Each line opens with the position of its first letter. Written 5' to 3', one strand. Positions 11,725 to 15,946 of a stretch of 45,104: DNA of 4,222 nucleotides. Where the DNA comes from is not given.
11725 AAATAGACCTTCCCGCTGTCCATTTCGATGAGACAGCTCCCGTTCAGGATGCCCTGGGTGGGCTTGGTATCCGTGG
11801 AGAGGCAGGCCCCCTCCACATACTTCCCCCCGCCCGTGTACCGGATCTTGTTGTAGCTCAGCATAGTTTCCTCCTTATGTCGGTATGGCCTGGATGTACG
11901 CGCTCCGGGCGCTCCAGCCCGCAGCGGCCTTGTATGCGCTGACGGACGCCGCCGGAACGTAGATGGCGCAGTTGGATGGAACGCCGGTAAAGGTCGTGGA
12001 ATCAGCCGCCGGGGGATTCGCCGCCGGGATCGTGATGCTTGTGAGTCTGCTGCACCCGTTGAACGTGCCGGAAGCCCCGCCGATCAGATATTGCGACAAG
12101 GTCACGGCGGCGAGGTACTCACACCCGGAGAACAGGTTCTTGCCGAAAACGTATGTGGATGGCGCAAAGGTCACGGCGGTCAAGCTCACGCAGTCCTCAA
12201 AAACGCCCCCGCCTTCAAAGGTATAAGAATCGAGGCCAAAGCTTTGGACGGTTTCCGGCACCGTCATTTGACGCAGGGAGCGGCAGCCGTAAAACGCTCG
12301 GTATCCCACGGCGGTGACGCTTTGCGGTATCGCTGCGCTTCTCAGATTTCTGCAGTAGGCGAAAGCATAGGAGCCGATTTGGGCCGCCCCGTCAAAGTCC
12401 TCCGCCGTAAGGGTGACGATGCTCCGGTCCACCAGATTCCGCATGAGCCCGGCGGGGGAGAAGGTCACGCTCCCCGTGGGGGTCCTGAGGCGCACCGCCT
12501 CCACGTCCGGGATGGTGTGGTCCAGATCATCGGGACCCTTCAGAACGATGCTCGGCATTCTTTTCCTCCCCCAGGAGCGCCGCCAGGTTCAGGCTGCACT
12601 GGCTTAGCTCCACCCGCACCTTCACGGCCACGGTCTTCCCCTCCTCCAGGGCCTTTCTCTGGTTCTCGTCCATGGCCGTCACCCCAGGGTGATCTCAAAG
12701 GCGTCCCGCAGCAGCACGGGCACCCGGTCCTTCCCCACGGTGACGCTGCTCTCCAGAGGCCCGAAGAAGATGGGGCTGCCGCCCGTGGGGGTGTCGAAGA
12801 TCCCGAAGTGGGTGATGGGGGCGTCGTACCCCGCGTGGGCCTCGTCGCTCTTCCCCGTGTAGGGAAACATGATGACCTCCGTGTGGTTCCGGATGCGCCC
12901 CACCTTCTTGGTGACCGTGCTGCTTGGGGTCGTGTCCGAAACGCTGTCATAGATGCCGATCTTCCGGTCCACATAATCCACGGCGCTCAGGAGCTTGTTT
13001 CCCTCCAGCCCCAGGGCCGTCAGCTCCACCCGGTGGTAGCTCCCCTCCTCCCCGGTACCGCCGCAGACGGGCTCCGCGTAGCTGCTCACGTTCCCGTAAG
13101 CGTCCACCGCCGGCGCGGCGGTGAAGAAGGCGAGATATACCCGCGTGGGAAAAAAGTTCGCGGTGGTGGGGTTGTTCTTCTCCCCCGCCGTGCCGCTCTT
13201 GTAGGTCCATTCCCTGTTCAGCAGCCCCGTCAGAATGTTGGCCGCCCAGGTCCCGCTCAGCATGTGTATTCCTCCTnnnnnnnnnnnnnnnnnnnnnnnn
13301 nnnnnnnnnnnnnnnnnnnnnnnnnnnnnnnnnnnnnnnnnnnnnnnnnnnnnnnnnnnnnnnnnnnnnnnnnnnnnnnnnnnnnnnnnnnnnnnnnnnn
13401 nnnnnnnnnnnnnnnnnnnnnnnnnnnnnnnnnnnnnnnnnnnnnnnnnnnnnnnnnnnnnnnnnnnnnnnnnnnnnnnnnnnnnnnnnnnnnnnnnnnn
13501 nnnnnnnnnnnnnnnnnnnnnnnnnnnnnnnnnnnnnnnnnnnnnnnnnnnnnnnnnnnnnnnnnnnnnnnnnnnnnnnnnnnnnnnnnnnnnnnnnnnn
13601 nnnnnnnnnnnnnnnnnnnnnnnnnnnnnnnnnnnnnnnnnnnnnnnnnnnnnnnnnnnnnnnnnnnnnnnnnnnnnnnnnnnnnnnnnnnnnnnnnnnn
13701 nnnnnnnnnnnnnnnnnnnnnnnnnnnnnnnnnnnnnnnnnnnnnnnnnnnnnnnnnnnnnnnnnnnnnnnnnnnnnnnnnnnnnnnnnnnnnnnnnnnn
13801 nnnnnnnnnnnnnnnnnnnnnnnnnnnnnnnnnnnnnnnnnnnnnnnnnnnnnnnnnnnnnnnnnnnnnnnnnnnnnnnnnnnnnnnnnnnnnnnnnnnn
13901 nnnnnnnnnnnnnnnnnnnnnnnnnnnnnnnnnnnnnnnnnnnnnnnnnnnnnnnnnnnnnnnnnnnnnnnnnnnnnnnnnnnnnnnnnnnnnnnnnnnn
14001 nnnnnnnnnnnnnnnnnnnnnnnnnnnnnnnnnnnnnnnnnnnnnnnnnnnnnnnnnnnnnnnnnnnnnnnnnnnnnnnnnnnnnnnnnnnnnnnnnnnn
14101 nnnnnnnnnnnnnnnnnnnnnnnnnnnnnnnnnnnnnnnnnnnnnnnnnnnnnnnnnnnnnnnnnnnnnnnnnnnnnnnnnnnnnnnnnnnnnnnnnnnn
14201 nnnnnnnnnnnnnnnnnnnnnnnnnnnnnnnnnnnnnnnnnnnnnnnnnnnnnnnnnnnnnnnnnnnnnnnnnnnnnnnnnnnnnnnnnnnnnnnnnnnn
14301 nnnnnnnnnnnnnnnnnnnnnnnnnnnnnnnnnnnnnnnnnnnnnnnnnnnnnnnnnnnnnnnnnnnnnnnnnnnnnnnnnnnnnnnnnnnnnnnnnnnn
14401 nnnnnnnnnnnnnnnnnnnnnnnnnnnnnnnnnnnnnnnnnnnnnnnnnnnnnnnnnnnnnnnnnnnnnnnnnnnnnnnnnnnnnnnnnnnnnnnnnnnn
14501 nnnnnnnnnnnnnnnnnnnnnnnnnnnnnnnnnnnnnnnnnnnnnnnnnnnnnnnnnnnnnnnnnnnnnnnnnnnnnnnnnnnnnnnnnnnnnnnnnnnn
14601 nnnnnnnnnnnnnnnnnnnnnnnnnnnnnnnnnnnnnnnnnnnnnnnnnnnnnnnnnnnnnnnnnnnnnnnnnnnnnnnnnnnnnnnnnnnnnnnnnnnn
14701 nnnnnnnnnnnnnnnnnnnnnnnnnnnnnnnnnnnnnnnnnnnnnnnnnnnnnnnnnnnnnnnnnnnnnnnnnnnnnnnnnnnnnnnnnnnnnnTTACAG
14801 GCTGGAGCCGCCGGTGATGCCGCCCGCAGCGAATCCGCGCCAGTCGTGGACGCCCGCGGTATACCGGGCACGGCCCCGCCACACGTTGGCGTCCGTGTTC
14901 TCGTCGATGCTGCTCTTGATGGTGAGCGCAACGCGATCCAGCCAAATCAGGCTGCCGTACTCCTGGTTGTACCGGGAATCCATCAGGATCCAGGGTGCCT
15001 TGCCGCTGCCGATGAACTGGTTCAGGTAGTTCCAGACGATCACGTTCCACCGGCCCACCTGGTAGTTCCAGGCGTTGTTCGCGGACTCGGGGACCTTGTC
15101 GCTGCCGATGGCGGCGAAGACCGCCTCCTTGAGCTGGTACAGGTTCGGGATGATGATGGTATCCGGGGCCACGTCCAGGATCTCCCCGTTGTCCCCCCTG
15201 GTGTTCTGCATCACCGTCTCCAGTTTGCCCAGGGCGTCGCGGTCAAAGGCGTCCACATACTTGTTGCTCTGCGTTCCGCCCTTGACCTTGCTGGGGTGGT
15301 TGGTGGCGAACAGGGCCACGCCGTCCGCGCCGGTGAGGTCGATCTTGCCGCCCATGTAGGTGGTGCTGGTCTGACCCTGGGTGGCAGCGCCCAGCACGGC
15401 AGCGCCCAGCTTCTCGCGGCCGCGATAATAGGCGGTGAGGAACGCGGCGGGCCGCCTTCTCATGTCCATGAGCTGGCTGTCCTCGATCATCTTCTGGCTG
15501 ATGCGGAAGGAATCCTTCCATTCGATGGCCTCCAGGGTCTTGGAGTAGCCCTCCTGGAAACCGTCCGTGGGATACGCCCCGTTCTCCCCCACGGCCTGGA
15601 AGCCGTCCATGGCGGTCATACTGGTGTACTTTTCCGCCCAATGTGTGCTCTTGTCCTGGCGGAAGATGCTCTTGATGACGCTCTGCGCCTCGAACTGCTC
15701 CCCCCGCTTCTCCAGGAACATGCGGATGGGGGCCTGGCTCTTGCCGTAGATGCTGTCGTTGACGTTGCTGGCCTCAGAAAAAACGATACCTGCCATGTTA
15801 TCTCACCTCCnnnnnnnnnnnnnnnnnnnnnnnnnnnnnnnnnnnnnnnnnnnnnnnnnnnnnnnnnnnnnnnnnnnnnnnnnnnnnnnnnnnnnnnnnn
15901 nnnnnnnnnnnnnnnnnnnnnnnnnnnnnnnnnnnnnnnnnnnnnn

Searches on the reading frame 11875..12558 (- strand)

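Call 49: search_protein_families(library=pfam, max_evalue=0.01, proteins=[window:11875-12558:-])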
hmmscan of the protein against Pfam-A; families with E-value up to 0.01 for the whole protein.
window:11875-12558:- (227 aa): 1 family
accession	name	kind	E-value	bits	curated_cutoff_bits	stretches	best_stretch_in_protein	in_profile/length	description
PF13306.12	LRR_5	-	1.5e-30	106.1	27.7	2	60-179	2-110/127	BspA type Leucine rich repeat region (6 copies)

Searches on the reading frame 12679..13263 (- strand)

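Call 49: search_protein_families(library=pfam, max_evalue=0.01, proteins=[window:12679-13263:-])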
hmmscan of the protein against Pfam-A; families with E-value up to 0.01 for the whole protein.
window:12679-13263:- (194 aa): 1 family
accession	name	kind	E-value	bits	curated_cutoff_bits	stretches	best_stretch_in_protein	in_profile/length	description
PF23140.1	Gp80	-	1.3e-09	38.9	27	1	38-182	22-118/128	Podophage GP4 fiber I protein gp80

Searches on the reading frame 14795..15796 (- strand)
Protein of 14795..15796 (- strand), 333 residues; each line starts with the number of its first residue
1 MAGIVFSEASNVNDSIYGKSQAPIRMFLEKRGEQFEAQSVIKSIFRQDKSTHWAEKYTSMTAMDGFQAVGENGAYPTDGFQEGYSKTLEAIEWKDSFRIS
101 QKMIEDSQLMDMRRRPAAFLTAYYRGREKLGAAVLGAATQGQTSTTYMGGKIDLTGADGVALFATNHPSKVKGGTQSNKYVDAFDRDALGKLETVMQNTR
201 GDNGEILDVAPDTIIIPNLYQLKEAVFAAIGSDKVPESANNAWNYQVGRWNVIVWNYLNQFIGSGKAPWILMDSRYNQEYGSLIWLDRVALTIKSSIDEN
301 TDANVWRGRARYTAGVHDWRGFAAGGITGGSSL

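Call 13: search_protein_families(library=phrogs, max_evalue=0.001, proteins=[window:14795-15796:-])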
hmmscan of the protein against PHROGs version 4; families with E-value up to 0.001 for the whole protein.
window:14795-15796:- (333 aa): 3 families
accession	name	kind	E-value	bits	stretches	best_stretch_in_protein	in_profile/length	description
phrog_371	-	head and packaging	1.6e-24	87.8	2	6-180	3-158/303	major head protein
phrog_4523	-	head and packaging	1.2e-09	38.4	1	62-323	406-639/644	major head and protease protein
phrog_133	-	head and packaging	6.2e-07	29.4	1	57-323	423-663/668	head maturation protease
